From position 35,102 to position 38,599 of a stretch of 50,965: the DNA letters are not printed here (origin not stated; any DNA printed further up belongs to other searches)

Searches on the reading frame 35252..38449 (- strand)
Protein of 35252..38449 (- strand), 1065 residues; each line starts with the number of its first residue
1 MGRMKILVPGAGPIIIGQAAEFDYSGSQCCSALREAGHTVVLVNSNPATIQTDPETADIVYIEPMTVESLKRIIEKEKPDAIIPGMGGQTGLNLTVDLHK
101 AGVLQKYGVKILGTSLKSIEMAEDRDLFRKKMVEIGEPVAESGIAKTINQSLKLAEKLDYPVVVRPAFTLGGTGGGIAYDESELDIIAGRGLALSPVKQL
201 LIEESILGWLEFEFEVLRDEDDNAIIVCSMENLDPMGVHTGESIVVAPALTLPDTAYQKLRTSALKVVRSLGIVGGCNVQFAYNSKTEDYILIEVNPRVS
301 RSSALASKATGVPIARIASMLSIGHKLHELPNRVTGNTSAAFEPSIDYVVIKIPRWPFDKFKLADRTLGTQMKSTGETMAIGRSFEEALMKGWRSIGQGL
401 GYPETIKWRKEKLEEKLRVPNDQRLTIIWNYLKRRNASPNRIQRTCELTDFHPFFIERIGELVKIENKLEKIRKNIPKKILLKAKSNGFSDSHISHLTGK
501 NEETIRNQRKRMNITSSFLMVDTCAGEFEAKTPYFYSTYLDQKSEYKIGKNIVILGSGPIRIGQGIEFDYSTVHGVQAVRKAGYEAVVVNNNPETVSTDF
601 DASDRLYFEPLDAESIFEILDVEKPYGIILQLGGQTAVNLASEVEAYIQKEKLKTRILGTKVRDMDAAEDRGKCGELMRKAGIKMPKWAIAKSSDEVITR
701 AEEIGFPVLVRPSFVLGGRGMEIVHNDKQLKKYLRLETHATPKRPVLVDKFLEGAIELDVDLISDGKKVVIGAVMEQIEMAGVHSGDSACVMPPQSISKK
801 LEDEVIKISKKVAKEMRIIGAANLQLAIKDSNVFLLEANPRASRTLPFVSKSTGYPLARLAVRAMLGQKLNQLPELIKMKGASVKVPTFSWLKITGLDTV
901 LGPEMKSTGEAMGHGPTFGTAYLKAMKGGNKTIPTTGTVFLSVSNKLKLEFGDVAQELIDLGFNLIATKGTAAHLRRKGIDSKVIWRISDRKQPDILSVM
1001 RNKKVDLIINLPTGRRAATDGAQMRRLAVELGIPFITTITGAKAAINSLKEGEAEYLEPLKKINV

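Call 25: search_protein_families(library=pfam, proteins=[window:35252-38449:-], max_evalue=0.001)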
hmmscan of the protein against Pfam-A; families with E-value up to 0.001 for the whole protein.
window:35252-38449:- (1065 aa): 11 families
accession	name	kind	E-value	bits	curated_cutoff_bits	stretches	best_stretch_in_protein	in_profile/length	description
PF02786.22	CPSase_L_D2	-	1.3e-106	355.3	19.8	2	124-329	1-210/211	Carbamoyl-phosphate synthase L chain, ATP binding domain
PF25596.1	CPSase_L_D1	-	7.9e-92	303.6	27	2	4-120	3-117/118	Carbamoyl phosphate synthase preATP-grasp domain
PF02142.27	MGS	-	2.2e-21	76.2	24.1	1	953-1037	4-94/94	MGS-like domain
PF02222.28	ATP-grasp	-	2.6e-19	70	27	2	677-842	2-163/179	ATP-grasp domain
PF07478.18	Dala_Dala_lig_C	-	7.3e-18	65.2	24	2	677-840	1-174/204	D-ala D-ala ligase C-terminus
PF02787.25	CPSase_L_D3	-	1e-16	61.1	26.6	1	415-498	1-80/80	Carbamoyl-phosphate synthetase large chain, oligomerisation domain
PF15632.11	ATPgrasp_Ter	-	6.4e-14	52.3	29.1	1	745-874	4-117/131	ATP-grasp in the biosynthetic pathway with Ter operon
PF02655.19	ATP-grasp_3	-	1.2e-12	48.6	23.2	1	669-842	2-157/160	ATP-grasp domain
PF08443.16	RimK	-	3.4e-07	30.5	21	1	668-855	1-178/188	RimK-like ATP-grasp domain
PF13549.11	ATP-grasp_5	-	5.1e-05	23.2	27.6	0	675-710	16-51/221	ATP-grasp domain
PF01071.24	GARS_A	-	5.6e-05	23.5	27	1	676-817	8-159/194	Phosphoribosylglycinamide synthetase, ATP-grasp (A) domain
